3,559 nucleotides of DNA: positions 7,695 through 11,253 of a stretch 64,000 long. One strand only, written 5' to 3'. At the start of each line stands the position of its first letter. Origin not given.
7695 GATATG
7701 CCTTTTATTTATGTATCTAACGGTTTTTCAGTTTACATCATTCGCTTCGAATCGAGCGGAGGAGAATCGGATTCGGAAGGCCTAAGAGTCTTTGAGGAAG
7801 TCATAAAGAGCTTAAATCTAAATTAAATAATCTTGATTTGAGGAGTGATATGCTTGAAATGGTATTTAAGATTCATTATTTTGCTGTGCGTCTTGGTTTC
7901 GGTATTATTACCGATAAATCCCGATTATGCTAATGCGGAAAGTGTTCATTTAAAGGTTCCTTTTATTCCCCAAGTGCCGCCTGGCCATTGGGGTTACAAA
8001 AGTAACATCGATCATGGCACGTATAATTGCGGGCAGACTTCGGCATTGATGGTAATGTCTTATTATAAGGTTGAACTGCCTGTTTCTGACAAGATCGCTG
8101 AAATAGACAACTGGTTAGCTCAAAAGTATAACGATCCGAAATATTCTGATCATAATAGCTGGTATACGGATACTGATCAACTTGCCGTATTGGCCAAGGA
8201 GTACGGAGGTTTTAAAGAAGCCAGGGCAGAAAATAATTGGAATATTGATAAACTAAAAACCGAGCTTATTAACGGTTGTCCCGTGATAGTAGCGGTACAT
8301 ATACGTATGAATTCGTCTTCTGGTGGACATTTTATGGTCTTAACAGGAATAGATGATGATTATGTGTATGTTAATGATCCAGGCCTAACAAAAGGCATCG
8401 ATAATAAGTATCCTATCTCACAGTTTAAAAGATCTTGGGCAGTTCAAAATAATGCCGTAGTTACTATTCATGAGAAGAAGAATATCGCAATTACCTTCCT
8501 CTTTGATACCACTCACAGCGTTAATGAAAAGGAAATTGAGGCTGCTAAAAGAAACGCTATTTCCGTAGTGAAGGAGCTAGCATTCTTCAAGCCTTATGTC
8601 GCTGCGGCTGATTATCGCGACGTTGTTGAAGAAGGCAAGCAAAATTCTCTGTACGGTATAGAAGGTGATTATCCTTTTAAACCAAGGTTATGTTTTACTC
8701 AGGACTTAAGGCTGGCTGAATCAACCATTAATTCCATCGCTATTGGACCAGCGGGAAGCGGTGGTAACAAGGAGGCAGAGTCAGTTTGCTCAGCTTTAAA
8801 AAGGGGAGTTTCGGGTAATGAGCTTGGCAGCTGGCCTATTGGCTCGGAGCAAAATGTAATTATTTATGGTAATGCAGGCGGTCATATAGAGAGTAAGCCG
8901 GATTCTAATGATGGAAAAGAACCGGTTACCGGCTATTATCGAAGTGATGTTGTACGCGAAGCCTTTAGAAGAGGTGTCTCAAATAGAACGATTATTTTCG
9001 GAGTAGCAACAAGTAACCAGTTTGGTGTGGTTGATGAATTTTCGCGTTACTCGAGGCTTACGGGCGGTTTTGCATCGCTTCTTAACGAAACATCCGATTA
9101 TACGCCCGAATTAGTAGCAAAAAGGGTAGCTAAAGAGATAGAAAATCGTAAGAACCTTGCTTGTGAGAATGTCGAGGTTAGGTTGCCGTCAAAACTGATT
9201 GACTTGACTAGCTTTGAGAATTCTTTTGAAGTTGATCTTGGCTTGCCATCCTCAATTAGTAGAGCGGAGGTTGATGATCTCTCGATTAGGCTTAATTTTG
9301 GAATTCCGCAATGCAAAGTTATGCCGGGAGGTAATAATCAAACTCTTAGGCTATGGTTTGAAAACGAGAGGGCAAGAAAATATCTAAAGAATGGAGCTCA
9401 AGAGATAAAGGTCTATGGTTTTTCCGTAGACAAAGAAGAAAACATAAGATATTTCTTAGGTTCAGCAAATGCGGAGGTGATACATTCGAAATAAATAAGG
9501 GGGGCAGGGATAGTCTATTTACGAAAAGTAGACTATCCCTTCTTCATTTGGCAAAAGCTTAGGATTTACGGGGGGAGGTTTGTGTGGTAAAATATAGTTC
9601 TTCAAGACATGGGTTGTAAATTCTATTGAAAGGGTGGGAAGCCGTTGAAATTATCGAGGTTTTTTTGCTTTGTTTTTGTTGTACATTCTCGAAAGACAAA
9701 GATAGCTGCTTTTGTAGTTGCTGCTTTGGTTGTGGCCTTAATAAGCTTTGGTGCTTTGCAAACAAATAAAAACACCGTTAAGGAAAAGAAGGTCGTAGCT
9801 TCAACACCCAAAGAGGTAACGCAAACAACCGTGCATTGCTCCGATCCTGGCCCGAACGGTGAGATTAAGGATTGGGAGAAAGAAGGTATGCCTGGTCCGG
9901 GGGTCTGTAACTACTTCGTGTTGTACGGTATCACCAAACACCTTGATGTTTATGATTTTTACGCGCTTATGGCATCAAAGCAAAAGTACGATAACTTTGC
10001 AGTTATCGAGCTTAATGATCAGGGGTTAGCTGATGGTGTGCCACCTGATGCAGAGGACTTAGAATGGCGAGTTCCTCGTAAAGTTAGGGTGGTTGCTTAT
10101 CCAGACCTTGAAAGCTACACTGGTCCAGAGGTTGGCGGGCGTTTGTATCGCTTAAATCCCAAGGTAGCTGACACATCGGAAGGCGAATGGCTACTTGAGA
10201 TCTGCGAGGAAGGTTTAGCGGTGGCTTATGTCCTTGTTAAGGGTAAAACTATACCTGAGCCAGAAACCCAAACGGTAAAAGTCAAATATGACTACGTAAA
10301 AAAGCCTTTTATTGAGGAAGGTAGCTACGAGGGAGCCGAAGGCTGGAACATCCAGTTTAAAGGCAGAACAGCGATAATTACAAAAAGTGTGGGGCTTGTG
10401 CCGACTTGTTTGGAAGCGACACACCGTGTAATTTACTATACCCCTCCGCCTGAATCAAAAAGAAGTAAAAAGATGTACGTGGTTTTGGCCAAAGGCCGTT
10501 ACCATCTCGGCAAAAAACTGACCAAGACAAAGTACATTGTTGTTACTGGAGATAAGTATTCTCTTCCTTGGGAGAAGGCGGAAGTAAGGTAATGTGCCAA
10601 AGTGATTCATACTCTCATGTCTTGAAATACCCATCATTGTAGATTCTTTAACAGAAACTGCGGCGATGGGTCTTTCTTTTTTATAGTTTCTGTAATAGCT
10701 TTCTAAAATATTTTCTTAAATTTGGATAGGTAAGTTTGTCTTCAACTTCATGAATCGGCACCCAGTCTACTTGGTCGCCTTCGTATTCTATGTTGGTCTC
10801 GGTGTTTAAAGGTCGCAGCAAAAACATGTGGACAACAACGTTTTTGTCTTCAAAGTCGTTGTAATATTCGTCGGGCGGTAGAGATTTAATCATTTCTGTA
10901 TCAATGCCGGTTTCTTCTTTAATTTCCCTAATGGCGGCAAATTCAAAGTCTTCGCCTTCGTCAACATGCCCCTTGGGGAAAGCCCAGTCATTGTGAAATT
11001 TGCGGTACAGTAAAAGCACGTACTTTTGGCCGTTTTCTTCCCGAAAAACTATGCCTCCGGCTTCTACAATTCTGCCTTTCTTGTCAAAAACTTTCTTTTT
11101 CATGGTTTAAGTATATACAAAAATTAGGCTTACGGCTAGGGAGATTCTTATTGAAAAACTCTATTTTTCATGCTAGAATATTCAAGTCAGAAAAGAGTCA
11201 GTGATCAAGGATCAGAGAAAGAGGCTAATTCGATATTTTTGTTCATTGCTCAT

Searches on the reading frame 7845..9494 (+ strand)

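Call 53: search_protein_families(library=pfam, proteins=[window:7845-9494:+], max_evalue=0.00001)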
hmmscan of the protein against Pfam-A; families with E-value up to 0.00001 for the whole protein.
window:7845-9494:+ (549 aa): 2 families
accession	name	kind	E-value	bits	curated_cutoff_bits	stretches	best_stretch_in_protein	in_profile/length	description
PF13529.12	Peptidase_C39_2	-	4.5e-18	66.6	24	1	36-179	1-142/143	Peptidase_C39 like family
PF12385.14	Peptidase_C70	-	6.5e-08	33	19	1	59-182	17-126/141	Papain-like cysteine protease AvrRpt2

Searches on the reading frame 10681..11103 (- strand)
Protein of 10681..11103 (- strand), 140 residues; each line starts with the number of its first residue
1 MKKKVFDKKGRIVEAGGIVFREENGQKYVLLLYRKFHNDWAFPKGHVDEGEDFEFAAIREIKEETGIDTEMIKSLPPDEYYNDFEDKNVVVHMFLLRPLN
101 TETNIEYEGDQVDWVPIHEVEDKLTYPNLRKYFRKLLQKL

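Call 53: search_protein_families(library=pfam, proteins=[window:10681-11103:-], max_evalue=0.00001)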
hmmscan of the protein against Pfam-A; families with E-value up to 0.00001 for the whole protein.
window:10681-11103:- (140 aa): 1 family
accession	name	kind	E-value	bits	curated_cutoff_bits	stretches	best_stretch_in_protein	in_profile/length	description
PF00293.34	NUDIX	-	9.1e-23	81.2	21.1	1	15-135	6-133/134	NUDIX domain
